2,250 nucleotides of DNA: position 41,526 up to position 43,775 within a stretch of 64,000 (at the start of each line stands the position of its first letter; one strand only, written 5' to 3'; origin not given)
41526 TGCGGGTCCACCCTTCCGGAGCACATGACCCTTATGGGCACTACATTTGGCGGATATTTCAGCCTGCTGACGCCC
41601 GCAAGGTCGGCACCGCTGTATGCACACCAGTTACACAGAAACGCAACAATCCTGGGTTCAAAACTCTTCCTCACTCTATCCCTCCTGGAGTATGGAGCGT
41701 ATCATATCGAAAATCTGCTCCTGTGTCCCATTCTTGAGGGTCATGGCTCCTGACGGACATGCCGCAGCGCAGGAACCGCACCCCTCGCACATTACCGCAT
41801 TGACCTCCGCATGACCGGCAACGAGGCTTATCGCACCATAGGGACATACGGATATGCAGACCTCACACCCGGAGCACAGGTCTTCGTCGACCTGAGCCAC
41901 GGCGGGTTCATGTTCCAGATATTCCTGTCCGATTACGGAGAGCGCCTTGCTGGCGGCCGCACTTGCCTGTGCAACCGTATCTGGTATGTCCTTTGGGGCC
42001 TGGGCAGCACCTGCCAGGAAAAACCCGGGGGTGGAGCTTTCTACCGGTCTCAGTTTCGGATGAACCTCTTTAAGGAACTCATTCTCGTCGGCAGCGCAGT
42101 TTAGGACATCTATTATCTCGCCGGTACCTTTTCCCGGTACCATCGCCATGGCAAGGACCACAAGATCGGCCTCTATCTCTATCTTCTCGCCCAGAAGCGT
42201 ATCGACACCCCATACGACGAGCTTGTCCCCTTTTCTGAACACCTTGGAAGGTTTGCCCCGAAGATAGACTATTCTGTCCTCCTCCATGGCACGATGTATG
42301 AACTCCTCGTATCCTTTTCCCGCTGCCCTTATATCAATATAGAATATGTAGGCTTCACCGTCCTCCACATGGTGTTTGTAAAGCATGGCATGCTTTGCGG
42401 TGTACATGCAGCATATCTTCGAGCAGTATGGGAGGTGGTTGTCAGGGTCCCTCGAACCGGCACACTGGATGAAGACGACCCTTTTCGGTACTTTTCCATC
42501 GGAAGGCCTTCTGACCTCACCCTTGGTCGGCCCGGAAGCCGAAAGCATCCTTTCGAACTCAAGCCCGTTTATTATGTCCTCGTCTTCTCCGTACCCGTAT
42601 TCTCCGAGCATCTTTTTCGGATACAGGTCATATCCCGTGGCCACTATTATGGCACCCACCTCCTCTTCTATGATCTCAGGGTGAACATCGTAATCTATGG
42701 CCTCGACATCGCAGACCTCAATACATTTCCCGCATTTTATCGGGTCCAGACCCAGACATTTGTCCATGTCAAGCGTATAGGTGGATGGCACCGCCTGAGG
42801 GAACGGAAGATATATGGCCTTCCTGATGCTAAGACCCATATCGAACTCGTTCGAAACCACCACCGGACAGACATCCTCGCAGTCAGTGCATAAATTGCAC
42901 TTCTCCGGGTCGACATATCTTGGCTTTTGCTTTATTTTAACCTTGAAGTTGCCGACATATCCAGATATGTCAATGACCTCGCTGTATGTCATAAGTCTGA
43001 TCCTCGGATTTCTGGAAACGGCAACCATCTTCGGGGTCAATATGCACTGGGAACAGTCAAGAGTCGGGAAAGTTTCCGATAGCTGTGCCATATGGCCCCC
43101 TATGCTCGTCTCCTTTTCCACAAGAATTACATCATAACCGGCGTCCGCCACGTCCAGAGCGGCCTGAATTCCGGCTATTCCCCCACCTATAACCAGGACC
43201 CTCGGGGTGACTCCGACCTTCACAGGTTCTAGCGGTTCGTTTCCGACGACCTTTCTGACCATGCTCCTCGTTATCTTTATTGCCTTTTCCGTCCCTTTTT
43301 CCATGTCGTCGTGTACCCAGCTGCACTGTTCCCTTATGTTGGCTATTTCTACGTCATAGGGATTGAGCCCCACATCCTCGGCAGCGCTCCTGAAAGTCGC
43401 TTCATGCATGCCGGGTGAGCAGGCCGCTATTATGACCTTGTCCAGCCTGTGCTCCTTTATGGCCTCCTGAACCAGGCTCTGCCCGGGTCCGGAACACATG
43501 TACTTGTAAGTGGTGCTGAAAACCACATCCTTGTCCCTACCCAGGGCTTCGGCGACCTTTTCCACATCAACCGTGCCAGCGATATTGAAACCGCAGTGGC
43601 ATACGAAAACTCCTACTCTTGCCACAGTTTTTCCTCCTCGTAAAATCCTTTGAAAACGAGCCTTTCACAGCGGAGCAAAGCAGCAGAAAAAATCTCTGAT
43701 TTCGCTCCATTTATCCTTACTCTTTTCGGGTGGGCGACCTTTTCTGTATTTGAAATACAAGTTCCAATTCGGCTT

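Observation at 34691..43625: HdrA-MvhDGA-protease-HdrCB fused in one operon with an SdhB/SdhA-like pair: possible H2-driven bifurcating complex feeding a fumarate-reductase-type module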

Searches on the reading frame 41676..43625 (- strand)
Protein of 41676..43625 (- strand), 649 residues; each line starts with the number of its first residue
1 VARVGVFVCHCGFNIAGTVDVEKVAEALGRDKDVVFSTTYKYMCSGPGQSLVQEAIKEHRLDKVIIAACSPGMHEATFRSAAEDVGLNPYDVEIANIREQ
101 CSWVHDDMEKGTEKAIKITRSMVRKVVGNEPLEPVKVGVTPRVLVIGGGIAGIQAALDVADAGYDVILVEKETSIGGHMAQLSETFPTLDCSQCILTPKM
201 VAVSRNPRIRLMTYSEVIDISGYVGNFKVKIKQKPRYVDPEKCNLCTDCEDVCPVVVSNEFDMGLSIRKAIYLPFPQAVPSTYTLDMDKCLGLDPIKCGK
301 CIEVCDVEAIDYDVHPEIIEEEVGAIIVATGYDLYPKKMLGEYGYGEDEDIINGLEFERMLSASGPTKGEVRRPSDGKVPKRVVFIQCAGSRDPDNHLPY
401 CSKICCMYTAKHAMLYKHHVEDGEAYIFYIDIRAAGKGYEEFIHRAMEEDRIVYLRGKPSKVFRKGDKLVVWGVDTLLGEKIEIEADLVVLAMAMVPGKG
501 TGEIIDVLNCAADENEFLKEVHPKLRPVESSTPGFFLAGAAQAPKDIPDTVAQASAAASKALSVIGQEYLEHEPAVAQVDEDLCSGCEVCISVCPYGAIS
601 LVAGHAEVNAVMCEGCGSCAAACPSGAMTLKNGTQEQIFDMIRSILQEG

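Call 3: search_protein_families(library=pfam, proteins=[window:41676-43625:-])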
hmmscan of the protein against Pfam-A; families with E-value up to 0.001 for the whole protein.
window:41676-43625:- (649 aa): 18 families
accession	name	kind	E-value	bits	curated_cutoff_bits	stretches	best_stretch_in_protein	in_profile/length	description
PF00037.32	Fer4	-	2.7e-19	68.6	21.1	2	578-600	2-24/24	4Fe-4S binding domain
PF12837.12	Fer4_6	-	8.8e-17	60.6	25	3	576-599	1-24/24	4Fe-4S binding domain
PF13237.11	Fer4_10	-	8.1e-15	54.9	25.5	1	579-624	4-53/53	4Fe-4S dicluster domain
PF12838.12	Fer4_7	-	1.5e-14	54.7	27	2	584-627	2-52/52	4Fe-4S dicluster domain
PF13484.11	Fer4_16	-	2.1e-11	44.9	30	0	613-631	2-20/66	4Fe-4S double cluster binding domain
PF14697.11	Fer4_21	-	1.5e-10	41.5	35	2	577-629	1-58/59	4Fe-4S dicluster domain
PF07992.20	Pyr_redox_2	-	4.5e-10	39.9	26.1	1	142-220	2-78/291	Pyridine nucleotide-disulphide oxidoreductase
PF12831.13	FAD_oxidored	-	6.2e-09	36.1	27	1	143-180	2-39/416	FAD dependent oxidoreductase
PF12797.12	Fer4_2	-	3.6e-08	33.3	24.5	0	236-255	3-22/22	4Fe-4S binding domain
PF00890.30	FAD_binding_2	-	3.7e-08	33.4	20.4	1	143-180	2-39/414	FAD binding domain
PF25160.1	LdpA_Fe-S-bd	-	4.2e-08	33.3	27.6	0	577-601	21-45/49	LdpA Fe-S cluster-binding domain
PF13187.11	Fer4_9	-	7.8e-08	32.7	27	1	584-628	2-52/52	4Fe-4S dicluster domain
PF13450.12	NAD_binding_8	-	1.3e-06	29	21.9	1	145-182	1-38/68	NAD(P)-binding Rossmann-like domain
PF13183.11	Fer4_8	-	2.5e-06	28.3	27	0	241-307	3-66/68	4Fe-4S dicluster domain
PF01266.30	DAO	-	2.7e-06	27.6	27.9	1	142-177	1-36/353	FAD dependent oxidoreductase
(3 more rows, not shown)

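Call 4: search_protein_families(library=ncbifam, proteins=[window:41676-43625:-])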
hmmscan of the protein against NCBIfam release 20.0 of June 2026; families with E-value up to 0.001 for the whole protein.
window:41676-43625:- (649 aa): 104 families (the best 25 are shown)
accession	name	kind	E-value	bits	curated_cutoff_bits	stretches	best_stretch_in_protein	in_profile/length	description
NF040770.1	hetero_SS_HdrA2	exception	9.8e-248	824.2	1100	1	3-647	1-642/777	CoB-CoM heterodisulfide reductase HdrA2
NF041778.1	hetero_SS_HdrA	equivalog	1.9e-198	660.9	1400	1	3-649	7-654/771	ferredoxin:CoB-CoM heterodisulfide reductase subunit HdrA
NF041891.1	hdrA_Methbact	equivalog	4.7e-191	636.8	1300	1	3-648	2-638/762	ferredoxin:CoB-CoM heterodisulfide reductase subunit HdrA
NF038196.1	ferrodoxin_EFR1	subfamily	4.1e-15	56.5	75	1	572-636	175-237/242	EFR1 family ferrodoxin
TIGR02700.1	flavo_MJ0208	hypoth_equivalog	1.2e-14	54.1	251.35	1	577-629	143-195/234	dihydromethanopterin reductase (acceptor)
NF043069.1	T4HPD_activ_SAM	equivalog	1.6e-11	44.1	425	1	579-644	48-112/299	trans-4-hydroxy-L-proline dehydratase activase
NF042909.1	FMH_DH_FwdF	exception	9.5e-11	41.4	375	2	578-632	253-315/336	tungsten-dependent formylmethanofuran dehydrogenase subunit FwdF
NF040864.1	HgcB_ferredoxin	equivalog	1.1e-10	41.2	99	1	577-634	9-67/93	mercury methylation ferredoxin HgcB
TIGR02179.1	PorD_KorD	subfamily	1.4e-10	41.1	60.05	1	579-630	22-74/78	2-oxoacid:acceptor oxidoreductase, delta subunit, pyruvate/2-ketoisovalerate family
TIGR01944.1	rnfB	subfamily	1.5e-10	40.9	68.7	1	571-636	102-168/190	RnfABCDGE type electron transport complex subunit B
TIGR04105.1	FeFe_hydrog_B1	subfamily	4.4e-10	38.8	450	1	582-629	111-160/462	monomeric [FeFe] hydrogenase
NF058577.1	FdxA_fam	equivalog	1.5e-09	37.9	65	1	581-627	6-52/52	4Fe-4S ferredoxin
NF048010.1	SfplDhtActHpsHDes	equivalog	3.9e-09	35.7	430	1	585-644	61-120/298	(2S)-3-sulfopropanediol dehydratase activating enzyme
NF005506.0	PRK07118.1-5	equivalog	5.4e-09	35.9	388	2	584-640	143-199/279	Fe-S cluster domain-containing protein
NF009410.0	PRK12771.1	subfamily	1.1e-08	34.2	516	2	141-179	139-177/566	NAD(P)-binding protein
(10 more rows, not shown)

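Call 81: search_solved_structures(query=window:41676-43625:-, max_evalue=1e-20, show_alignments=1)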
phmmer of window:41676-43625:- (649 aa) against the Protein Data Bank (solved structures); distinct sequences matched with E-value up to 1e-20: 6.
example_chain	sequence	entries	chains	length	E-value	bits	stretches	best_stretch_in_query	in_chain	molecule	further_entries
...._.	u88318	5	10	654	6.5e-222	741.6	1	3-645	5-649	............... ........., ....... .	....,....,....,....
8rvu_a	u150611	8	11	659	1.5e-216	723.9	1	3-648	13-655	H(2):CoB-CoM heterodisulfide,ferredoxin reductase subunit A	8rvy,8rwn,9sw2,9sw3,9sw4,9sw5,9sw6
8rvv_A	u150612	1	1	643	3.7e-216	722.6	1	3-645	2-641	H(2):CoB-CoM heterodisulfide,ferredoxin reductase subunit A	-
9sfi_A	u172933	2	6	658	8.4e-197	658.7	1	3-647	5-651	CoB--CoM heterodisulfide reductase iron-sulfur subunit A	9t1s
7bkb_A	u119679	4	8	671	2.3e-186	624.2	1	3-643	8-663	CoB--CoM heterodisulfide reductase iron-sulfur subunit A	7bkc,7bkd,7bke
6tjr_A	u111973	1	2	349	2e-41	145.4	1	325-564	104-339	Fumarate reductase/succinate dehydrogenase flavoprotein domain protein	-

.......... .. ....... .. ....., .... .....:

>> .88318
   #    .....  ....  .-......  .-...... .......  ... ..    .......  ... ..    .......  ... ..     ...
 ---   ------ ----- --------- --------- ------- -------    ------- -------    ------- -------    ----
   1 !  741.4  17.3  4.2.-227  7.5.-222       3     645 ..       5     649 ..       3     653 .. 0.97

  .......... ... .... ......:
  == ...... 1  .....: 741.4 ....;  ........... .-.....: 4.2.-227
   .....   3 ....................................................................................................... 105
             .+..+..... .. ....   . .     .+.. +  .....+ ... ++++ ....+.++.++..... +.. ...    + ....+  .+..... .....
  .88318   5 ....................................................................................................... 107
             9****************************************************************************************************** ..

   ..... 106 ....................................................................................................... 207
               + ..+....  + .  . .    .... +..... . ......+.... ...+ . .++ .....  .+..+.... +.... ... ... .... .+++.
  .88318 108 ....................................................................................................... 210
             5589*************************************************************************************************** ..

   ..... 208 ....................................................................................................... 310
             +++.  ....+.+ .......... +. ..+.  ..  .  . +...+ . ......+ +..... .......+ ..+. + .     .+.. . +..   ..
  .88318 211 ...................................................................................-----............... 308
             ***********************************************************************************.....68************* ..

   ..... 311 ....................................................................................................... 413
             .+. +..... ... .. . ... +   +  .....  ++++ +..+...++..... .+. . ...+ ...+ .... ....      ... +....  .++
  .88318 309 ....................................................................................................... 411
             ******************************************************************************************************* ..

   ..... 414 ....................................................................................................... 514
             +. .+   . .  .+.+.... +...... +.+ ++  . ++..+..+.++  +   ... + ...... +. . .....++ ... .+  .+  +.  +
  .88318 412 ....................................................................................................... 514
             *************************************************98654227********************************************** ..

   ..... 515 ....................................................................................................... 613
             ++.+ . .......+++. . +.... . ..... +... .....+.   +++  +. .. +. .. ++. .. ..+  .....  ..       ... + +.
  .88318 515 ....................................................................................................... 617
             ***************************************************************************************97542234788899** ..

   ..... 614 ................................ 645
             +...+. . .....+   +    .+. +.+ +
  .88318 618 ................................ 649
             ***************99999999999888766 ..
